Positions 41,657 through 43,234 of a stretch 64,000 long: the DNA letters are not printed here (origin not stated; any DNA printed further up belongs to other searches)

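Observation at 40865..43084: Low-GC type II R-M island with a methyltransferase-Mrr_cat fusion, inserted at a truncated MFS transporter gene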

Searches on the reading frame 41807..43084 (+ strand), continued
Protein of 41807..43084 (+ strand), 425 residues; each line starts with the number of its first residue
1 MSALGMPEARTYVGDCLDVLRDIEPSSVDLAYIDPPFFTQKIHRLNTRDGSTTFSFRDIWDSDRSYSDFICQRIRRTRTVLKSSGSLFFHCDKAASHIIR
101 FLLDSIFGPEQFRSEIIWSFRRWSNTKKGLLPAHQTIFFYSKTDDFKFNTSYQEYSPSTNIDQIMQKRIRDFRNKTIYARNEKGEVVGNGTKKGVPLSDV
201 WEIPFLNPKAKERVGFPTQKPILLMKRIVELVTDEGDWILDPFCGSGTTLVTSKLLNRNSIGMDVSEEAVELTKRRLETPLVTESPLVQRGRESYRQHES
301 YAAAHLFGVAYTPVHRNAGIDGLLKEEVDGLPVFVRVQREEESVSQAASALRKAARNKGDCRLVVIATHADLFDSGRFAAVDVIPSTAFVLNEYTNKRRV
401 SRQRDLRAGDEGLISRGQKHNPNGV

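Call 45: search_protein_families(library=pfam, proteins=[P0004, P0007, P0017, P0025, P0045, P0063, P0091, P0098, P0101, P0114], max_evalue=1)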
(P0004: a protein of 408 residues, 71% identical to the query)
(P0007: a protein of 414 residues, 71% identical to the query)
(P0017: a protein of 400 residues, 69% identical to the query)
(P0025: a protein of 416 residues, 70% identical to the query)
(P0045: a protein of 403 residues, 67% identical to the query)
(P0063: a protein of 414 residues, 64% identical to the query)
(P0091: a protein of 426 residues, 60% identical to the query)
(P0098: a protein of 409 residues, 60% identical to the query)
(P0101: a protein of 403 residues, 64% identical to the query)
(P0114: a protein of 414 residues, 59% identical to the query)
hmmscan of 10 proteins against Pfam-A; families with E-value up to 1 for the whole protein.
P0004 (408 aa): 13 families
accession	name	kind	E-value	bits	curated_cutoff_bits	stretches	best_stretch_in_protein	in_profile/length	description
PF01555.25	N6_N4_Mtase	-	6.8e-55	186.9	26.7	1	24-270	1-220/221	DNA methylase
PF02086.21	MethyltransfD12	-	1.7e-06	28.4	22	1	220-300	8-91/253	D12 class N6 adenine-specific DNA methyltransferase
PF13847.12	Methyltransf_31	-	1.1e-05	25.6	27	1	230-274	2-49/145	Methyltransferase domain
PF01170.24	UPF0020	-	2.2e-05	24.7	22.3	1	230-311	27-88/197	RMKL-like, methyltransferase domain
PF13649.12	Methyltransf_25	-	0.0014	19.7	27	1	235-275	1-43/97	Methyltransferase domain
PF03602.21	Cons_hypoth95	-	0.0023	18.1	24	1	5-38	93-128/182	Conserved hypothetical protein 95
PF06325.19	PrmA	-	0.0046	16.9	22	1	224-275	154-206/296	Ribosomal protein L11 methyltransferase (PrmA)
PF02384.22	N6_Mtase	-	0.032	14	20.4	1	220-250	34-65/311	N-6 DNA Methylase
PF05175.20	MTS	-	0.051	13.6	23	0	14-38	89-113/170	Methyltransferase small domain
PF05724.17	TPMT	-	0.061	13.4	26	1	219-276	25-83/218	Thiopurine S-methyltransferase (TPMT)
PF11599.14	AviRa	-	0.063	13.2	25.7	1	211-298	29-120/232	RRNA methyltransferase AviRa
PF08241.18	Methyltransf_11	-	0.086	13.9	21.2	1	240-279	5-48/95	Methyltransferase domain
PF09445.16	Methyltransf_15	-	0.095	12.7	22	1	234-271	3-40/165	RNA cap guanine-N2 methyltransferase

P0007 (414 aa): 14 families
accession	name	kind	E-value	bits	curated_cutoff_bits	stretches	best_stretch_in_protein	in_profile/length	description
PF01555.25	N6_N4_Mtase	-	1.5e-52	179.2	26.7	1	24-270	1-220/221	DNA methylase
PF02086.21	MethyltransfD12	-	5.9e-07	29.9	22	1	220-275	8-64/253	D12 class N6 adenine-specific DNA methyltransferase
PF01170.24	UPF0020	-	4.6e-05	23.6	22.3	1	233-314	30-91/197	RMKL-like, methyltransferase domain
PF13847.12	Methyltransf_31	-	0.00011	22.3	27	1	233-274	5-49/145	Methyltransferase domain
PF13649.12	Methyltransf_25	-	0.003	18.6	27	1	235-274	1-42/97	Methyltransferase domain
PF03602.21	Cons_hypoth95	-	0.0041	17.3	24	1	6-38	94-128/182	Conserved hypothetical protein 95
PF06325.19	PrmA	-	0.0087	16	22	1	223-274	153-205/296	Ribosomal protein L11 methyltransferase (PrmA)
PF09445.16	Methyltransf_15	-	0.013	15.5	22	1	233-271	2-40/165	RNA cap guanine-N2 methyltransferase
PF04471.18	Mrr_cat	-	0.019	15.5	21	1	308-365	28-87/115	Restriction endonuclease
PF05724.17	TPMT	-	0.037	14.1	26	1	207-280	12-87/218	Thiopurine S-methyltransferase (TPMT)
PF08241.18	Methyltransf_11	-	0.074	14.1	21.2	1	239-277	4-42/95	Methyltransferase domain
PF11599.14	AviRa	-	0.14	12.1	25.7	1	210-274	28-98/232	RRNA methyltransferase AviRa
PF02384.22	N6_Mtase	-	0.17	11.6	20.4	1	217-250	31-65/311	N-6 DNA Methylase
PF08242.18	Methyltransf_12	-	0.18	13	30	0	240-274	5-41/98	Methyltransferase domain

P0017 (400 aa): 14 families
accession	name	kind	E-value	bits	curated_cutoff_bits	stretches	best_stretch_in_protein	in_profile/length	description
PF01555.25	N6_N4_Mtase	-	5.3e-53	180.7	26.7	1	24-269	2-220/221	DNA methylase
PF02086.21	MethyltransfD12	-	4.7e-06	27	22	1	219-291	8-74/253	D12 class N6 adenine-specific DNA methyltransferase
PF13847.12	Methyltransf_31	-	0.00066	19.8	27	1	230-274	3-50/145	Methyltransferase domain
PF01170.24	UPF0020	-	0.00091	19.4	22.3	1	229-263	27-61/197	RMKL-like, methyltransferase domain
PF05724.17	TPMT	-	0.0031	17.6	26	1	207-281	13-89/218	Thiopurine S-methyltransferase (TPMT)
PF03602.21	Cons_hypoth95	-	0.0059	16.7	24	0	17-36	106-127/182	Conserved hypothetical protein 95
PF13649.12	Methyltransf_25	-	0.0062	17.6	27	1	234-275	1-44/97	Methyltransferase domain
PF06325.19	PrmA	-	0.01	15.8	22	1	222-279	153-211/296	Ribosomal protein L11 methyltransferase (PrmA)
PF04471.18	Mrr_cat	-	0.039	14.5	21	1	303-364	24-87/115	Restriction endonuclease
PF05175.20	MTS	-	0.055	13.6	23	0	226-279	27-82/170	Methyltransferase small domain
PF02384.22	N6_Mtase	-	0.057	13.2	20.4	1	216-250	31-66/311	N-6 DNA Methylase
PF09445.16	Methyltransf_15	-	0.069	13.2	22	1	233-271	3-41/165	RNA cap guanine-N2 methyltransferase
PF11599.14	AviRa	-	0.07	13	25.7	1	205-273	24-98/232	RRNA methyltransferase AviRa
PF08242.18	Methyltransf_12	-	0.21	12.7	30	1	239-273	5-41/98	Methyltransferase domain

P0025 (416 aa): 14 families
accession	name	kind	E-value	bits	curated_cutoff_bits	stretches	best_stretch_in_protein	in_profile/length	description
PF01555.25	N6_N4_Mtase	-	4.2e-53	181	26.7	1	24-270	1-220/221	DNA methylase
PF13847.12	Methyltransf_31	-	3.5e-06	27.2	27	1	230-274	2-49/145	Methyltransferase domain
PF01170.24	UPF0020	-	6.8e-06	26.3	22.3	1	230-294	27-88/197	RMKL-like, methyltransferase domain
PF02086.21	MethyltransfD12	-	0.00017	21.9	22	1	220-275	8-64/253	D12 class N6 adenine-specific DNA methyltransferase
PF13649.12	Methyltransf_25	-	0.00066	20.8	27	1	235-275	1-43/97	Methyltransferase domain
PF03602.21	Cons_hypoth95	-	0.00077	19.6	24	1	6-40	94-131/182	Conserved hypothetical protein 95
PF06325.19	PrmA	-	0.0052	16.8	22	1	228-279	158-210/296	Ribosomal protein L11 methyltransferase (PrmA)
PF08241.18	Methyltransf_11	-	0.0058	17.7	21.2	1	239-278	4-43/95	Methyltransferase domain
PF09445.16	Methyltransf_15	-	0.0074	16.3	22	1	234-271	3-40/165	RNA cap guanine-N2 methyltransferase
PF05724.17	TPMT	-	0.014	15.5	26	1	222-279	27-86/218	Thiopurine S-methyltransferase (TPMT)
PF13489.12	Methyltransf_23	-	0.026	14.7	27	1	229-287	20-67/164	Methyltransferase domain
PF02353.26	CMAS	-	0.036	13.8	27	1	226-276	57-108/273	Mycolic acid cyclopropane synthetase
PF08242.18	Methyltransf_12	-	0.07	14.3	30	1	240-275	5-42/98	Methyltransferase domain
PF02384.22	N6_Mtase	-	0.16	11.7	20.4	1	219-250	33-65/311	N-6 DNA Methylase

P0045 (403 aa): 16 families
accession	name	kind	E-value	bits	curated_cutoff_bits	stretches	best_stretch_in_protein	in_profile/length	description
PF01555.25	N6_N4_Mtase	-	3.8e-54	184.4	26.7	1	24-270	1-220/221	DNA methylase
PF01170.24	UPF0020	-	2.2e-06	28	22.3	1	230-283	27-65/197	RMKL-like, methyltransferase domain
PF02086.21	MethyltransfD12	-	1.2e-05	25.6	22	1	220-279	8-65/253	D12 class N6 adenine-specific DNA methyltransferase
PF13847.12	Methyltransf_31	-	2.6e-05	24.4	27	1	230-274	2-49/145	Methyltransferase domain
PF13649.12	Methyltransf_25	-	0.00037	21.6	27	1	235-278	1-46/97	Methyltransferase domain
PF03602.21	Cons_hypoth95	-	0.0018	18.4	24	1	5-38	93-128/182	Conserved hypothetical protein 95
PF06325.19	PrmA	-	0.016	15.1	22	1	228-282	158-213/296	Ribosomal protein L11 methyltransferase (PrmA)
PF08241.18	Methyltransf_11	-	0.018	16.1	21.2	1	240-278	5-43/95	Methyltransferase domain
PF02353.26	CMAS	-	0.02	14.6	27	1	225-275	56-107/273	Mycolic acid cyclopropane synthetase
PF07338.18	YdgH_BhsA-like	-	0.03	14.8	27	1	338-366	14-42/55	YdgH/BhsA/McbA-like domain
PF05724.17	TPMT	-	0.048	13.8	26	1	219-280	24-87/218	Thiopurine S-methyltransferase (TPMT)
PF20860.2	Dicers_N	-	0.056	14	27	1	329-369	6-44/89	Dicers, N-terminal domain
PF02384.22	N6_Mtase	-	0.063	13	20.4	1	220-253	37-69/311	N-6 DNA Methylase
PF08242.18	Methyltransf_12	-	0.096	13.9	30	1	240-275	5-42/98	Methyltransferase domain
PF09445.16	Methyltransf_15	-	0.13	12.2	22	1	234-272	3-41/165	RNA cap guanine-N2 methyltransferase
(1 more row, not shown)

P0063 (414 aa): 13 families
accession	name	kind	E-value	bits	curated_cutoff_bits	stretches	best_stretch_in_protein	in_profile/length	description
PF01555.25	N6_N4_Mtase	-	3e-52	178.2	26.7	1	24-269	1-219/221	DNA methylase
PF01170.24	UPF0020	-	2.6e-06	27.7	22.3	1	230-312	27-89/197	RMKL-like, methyltransferase domain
PF02086.21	MethyltransfD12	-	4.6e-06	27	22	1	220-292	8-74/253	D12 class N6 adenine-specific DNA methyltransferase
PF13847.12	Methyltransf_31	-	2.9e-05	24.2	27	1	231-289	3-64/145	Methyltransferase domain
PF03602.21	Cons_hypoth95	-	0.00085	19.5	24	1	6-37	94-127/182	Conserved hypothetical protein 95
PF13649.12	Methyltransf_25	-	0.0069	17.5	27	1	235-283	1-50/97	Methyltransferase domain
PF06325.19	PrmA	-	0.0087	16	22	1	223-275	153-206/296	Ribosomal protein L11 methyltransferase (PrmA)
PF05724.17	TPMT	-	0.014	15.5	26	1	209-282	14-89/218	Thiopurine S-methyltransferase (TPMT)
PF02384.22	N6_Mtase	-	0.014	15.2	20.4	1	220-255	34-71/311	N-6 DNA Methylase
PF05175.20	MTS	-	0.023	14.8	23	0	14-41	89-116/170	Methyltransferase small domain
PF04471.18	Mrr_cat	-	0.035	14.7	21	1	307-365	27-87/115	Restriction endonuclease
PF08241.18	Methyltransf_11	-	0.12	13.4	21.2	0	240-281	5-44/95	Methyltransferase domain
PF11599.14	AviRa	-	0.12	12.3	25.7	1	206-285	24-107/232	RRNA methyltransferase AviRa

P0091 (426 aa): 13 families
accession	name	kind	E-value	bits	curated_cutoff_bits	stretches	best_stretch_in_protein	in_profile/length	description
PF01555.25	N6_N4_Mtase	-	3.5e-53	181.2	26.7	1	23-269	1-220/221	DNA methylase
PF02086.21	MethyltransfD12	-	6.2e-06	26.5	22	1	219-274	8-64/253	D12 class N6 adenine-specific DNA methyltransferase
PF01170.24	UPF0020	-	0.0001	22.5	22.3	1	229-258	27-56/197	RMKL-like, methyltransferase domain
PF13847.12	Methyltransf_31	-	0.00072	19.7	27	1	230-271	3-47/145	Methyltransferase domain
PF03602.21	Cons_hypoth95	-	0.002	18.2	24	1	4-40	93-131/182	Conserved hypothetical protein 95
PF13649.12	Methyltransf_25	-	0.0022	19.1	27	1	234-274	1-43/97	Methyltransferase domain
PF06325.19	PrmA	-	0.003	17.5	22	1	223-273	154-205/296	Ribosomal protein L11 methyltransferase (PrmA)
PF08241.18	Methyltransf_11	-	0.0097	17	21.2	1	236-281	2-51/95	Methyltransferase domain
PF05724.17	TPMT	-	0.017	15.2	26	1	219-277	25-85/218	Thiopurine S-methyltransferase (TPMT)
PF02384.22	N6_Mtase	-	0.031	14.1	20.4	1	219-250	34-66/311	N-6 DNA Methylase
PF05175.20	MTS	-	0.036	14.2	23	0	12-40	88-116/170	Methyltransferase small domain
PF08242.18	Methyltransf_12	-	0.041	15.1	30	1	239-274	5-42/98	Methyltransferase domain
PF13489.12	Methyltransf_23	-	0.074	13.2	27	1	228-278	20-61/164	Methyltransferase domain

P0098 (409 aa): 12 families
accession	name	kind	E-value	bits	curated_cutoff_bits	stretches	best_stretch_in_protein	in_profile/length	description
PF01555.25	N6_N4_Mtase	-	4.7e-53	180.8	26.7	1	23-270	1-221/221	DNA methylase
PF03602.21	Cons_hypoth95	-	1.5e-05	25.2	24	2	7-39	96-131/182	Conserved hypothetical protein 95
PF13847.12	Methyltransf_31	-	0.00013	22.1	27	1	233-277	6-53/145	Methyltransferase domain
PF02086.21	MethyltransfD12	-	0.00017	21.8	22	1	219-274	8-64/253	D12 class N6 adenine-specific DNA methyltransferase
PF01170.24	UPF0020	-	0.00019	21.6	22.3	1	231-268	29-65/197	RMKL-like, methyltransferase domain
PF06325.19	PrmA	-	0.00025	21.1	22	1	228-301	159-235/296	Ribosomal protein L11 methyltransferase (PrmA)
PF13649.12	Methyltransf_25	-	0.0014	19.7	27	1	234-277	1-46/97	Methyltransferase domain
PF02384.22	N6_Mtase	-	0.0092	15.8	20.4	0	216-249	31-65/311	N-6 DNA Methylase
PF09445.16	Methyltransf_15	-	0.01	15.9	22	1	233-271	3-41/165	RNA cap guanine-N2 methyltransferase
PF14125.13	DUF4292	-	0.045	13.8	23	1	104-155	144-195/209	Domain of unknown function (DUF4292)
PF08241.18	Methyltransf_11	-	0.16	13.1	21.2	0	239-276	5-42/95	Methyltransferase domain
PF13489.12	Methyltransf_23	-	0.19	11.9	27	0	233-272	25-64/164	Methyltransferase domain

P0101 (403 aa): 12 families
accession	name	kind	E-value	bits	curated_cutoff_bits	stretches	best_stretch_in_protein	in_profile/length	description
PF01555.25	N6_N4_Mtase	-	6.3e-52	177.2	26.7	1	21-266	1-219/221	DNA methylase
PF01170.24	UPF0020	-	3.7e-05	23.9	22.3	1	227-303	27-83/197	RMKL-like, methyltransferase domain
PF02086.21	MethyltransfD12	-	0.00024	21.4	22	1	217-276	8-65/253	D12 class N6 adenine-specific DNA methyltransferase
PF13847.12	Methyltransf_31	-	0.00025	21.2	27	1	229-271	4-49/145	Methyltransferase domain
PF06325.19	PrmA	-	0.002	18.1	22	1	221-271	154-205/296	Ribosomal protein L11 methyltransferase (PrmA)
PF02384.22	N6_Mtase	-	0.009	15.8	20.4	1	214-248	31-66/311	N-6 DNA Methylase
PF04471.18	Mrr_cat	-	0.0095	16.5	21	1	304-362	27-87/115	Restriction endonuclease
PF13649.12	Methyltransf_25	-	0.013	16.6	27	1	232-272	1-43/97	Methyltransferase domain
PF03602.21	Cons_hypoth95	-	0.054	13.6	24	0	4-35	95-128/182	Conserved hypothetical protein 95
PF09445.16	Methyltransf_15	-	0.13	12.3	22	0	231-267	3-39/165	RNA cap guanine-N2 methyltransferase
PF05724.17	TPMT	-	0.15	12.1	26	1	207-279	15-89/218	Thiopurine S-methyltransferase (TPMT)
PF11599.14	AviRa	-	0.18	11.7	25.7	1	217-293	38-121/232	RRNA methyltransferase AviRa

P0114 (414 aa): 13 families
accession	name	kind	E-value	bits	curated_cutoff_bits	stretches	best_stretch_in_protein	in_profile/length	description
PF01555.25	N6_N4_Mtase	-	4.3e-53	181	26.7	1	23-269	1-220/221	DNA methylase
PF02086.21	MethyltransfD12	-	1.8e-05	25.1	22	1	219-284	8-75/253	D12 class N6 adenine-specific DNA methyltransferase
PF13847.12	Methyltransf_31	-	4.3e-05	23.7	27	1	231-274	4-50/145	Methyltransferase domain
PF03602.21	Cons_hypoth95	-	5.6e-05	23.3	24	2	231-294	42-108/182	Conserved hypothetical protein 95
PF01170.24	UPF0020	-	9.7e-05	22.6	22.3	1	229-258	27-56/197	RMKL-like, methyltransferase domain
PF13649.12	Methyltransf_25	-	0.00052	21.1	27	1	234-284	1-53/97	Methyltransferase domain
PF08241.18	Methyltransf_11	-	0.0071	17.4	21.2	1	236-279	2-44/95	Methyltransferase domain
PF06325.19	PrmA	-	0.017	15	22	1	224-281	155-213/296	Ribosomal protein L11 methyltransferase (PrmA)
PF05724.17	TPMT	-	0.023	14.8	26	1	207-280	13-88/218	Thiopurine S-methyltransferase (TPMT)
PF02353.26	CMAS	-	0.057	13.2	27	1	226-274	58-107/273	Mycolic acid cyclopropane synthetase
PF02384.22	N6_Mtase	-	0.086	12.6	20.4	1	223-250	38-66/311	N-6 DNA Methylase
PF08242.18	Methyltransf_12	-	0.14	13.3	30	1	239-274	5-42/98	Methyltransferase domain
PF09445.16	Methyltransf_15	-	0.17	11.9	22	1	233-271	3-41/165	RNA cap guanine-N2 methyltransferase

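Call 51: find_encoding_contigs(protein=P0045, flank=4000, max_places=2)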
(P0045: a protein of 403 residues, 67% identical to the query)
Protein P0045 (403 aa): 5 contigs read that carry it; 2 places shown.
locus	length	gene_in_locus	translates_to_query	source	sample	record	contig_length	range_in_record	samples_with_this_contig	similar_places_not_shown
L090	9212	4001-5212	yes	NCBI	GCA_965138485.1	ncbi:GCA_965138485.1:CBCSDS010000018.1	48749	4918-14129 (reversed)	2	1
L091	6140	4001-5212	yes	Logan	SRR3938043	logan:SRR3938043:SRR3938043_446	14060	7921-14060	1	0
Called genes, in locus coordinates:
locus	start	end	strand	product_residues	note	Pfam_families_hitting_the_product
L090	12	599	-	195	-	-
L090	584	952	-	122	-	-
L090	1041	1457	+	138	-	PF01381:HTH_3 (weak)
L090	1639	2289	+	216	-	PF03472:Autoind_bind, PF04545:Sigma70_r4 (faint)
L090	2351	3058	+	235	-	PF00765:Autoind_synth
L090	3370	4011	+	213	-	PF09499:RE_ApaLI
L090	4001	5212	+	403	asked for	PF02086:MethyltransfD12 (faint), PF01555:N6_N4_Mtase, PF01170:UPF0020 (weak), PF13847:Methyltransf_31 (faint)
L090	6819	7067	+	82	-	-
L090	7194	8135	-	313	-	-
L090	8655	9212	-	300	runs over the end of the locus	PF00126:HTH_1, PF03466:LysR_substrate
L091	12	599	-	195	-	-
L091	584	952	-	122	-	-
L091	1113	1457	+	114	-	PF01381:HTH_3 (weak)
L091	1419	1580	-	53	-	-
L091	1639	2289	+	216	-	PF03472:Autoind_bind, PF04545:Sigma70_r4 (faint)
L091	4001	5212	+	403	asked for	PF02086:MethyltransfD12 (faint), PF01555:N6_N4_Mtase, PF01170:UPF0020 (weak), PF13847:Methyltransf_31 (faint)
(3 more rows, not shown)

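Call 52: find_encoding_contigs(protein=P0101, flank=4000, max_places=2)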
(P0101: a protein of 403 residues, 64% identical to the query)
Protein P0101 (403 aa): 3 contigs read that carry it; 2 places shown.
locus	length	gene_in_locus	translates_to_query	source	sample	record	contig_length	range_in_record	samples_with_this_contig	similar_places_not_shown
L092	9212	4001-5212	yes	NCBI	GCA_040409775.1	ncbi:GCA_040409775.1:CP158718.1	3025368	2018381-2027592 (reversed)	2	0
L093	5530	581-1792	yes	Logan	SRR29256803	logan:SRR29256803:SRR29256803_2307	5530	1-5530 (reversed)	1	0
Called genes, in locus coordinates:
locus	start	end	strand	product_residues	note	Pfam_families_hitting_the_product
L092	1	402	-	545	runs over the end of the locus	PF02534:T4SS-DNA_transf, PF10412:TrwB_AAD_bind, PF12696:TraG-D_C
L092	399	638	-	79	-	-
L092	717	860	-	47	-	-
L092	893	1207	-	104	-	-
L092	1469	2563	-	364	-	PF01402:RHH_1 (faint), PF21983:NikA-like (faint)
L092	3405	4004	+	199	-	PF09499:RE_ApaLI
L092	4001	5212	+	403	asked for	PF01555:N6_N4_Mtase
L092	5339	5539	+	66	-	-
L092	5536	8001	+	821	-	PF02463:SMC_N, PF13175:AAA_15 (weak), PF13476:AAA_23, PF13555:AAA_29 (weak)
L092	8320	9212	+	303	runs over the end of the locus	PF08401:ArdcN, PF18818:MPTase-PolyVal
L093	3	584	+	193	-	?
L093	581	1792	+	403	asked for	PF01555:N6_N4_Mtase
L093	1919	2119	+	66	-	-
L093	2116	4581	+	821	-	PF02463:SMC_N, PF13175:AAA_15 (weak), PF13476:AAA_23, PF13555:AAA_29 (weak)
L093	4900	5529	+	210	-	?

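Call 53: find_encoding_contigs(protein=P0015, flank=4000, max_places=2)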
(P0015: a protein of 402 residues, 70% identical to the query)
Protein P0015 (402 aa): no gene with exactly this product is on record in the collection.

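Call 54: find_encoding_contigs(protein=P0111, flank=4000, max_places=2)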
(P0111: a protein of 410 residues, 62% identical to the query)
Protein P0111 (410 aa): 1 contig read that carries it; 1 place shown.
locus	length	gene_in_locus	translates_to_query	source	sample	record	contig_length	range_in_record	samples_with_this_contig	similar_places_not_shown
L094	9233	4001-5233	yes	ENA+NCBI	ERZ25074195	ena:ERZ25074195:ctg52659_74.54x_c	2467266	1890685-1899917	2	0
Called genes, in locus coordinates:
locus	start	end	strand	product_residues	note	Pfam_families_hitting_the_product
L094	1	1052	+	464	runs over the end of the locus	PF21799:MurD-like_N (weak), PF08245:Mur_ligase_M, PF02875:Mur_ligase_C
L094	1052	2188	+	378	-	PF01098:FTSW_RODA_SPOVE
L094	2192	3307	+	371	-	PF03033:Glyco_transf_28, PF13579:Glyco_trans_4_4 (weak), PF04101:Glyco_tran_28_C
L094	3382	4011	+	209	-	PF09499:RE_ApaLI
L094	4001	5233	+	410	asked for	PF01555:N6_N4_Mtase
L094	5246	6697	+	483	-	PF01225:Mur_ligase, PF08245:Mur_ligase_M, PF02875:Mur_ligase_C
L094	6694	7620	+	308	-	PF01565:FAD_binding_4, PF02873:MurB_C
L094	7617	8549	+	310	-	PF01820:Dala_Dala_lig_N, PF02655:ATP-grasp_3 (weak), PF07478:Dala_Dala_lig_C, PF13535:ATP-grasp_4 (faint)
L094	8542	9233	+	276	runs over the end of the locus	PF08478:POTRA_1, PF03799:FtsQ_DivIB_C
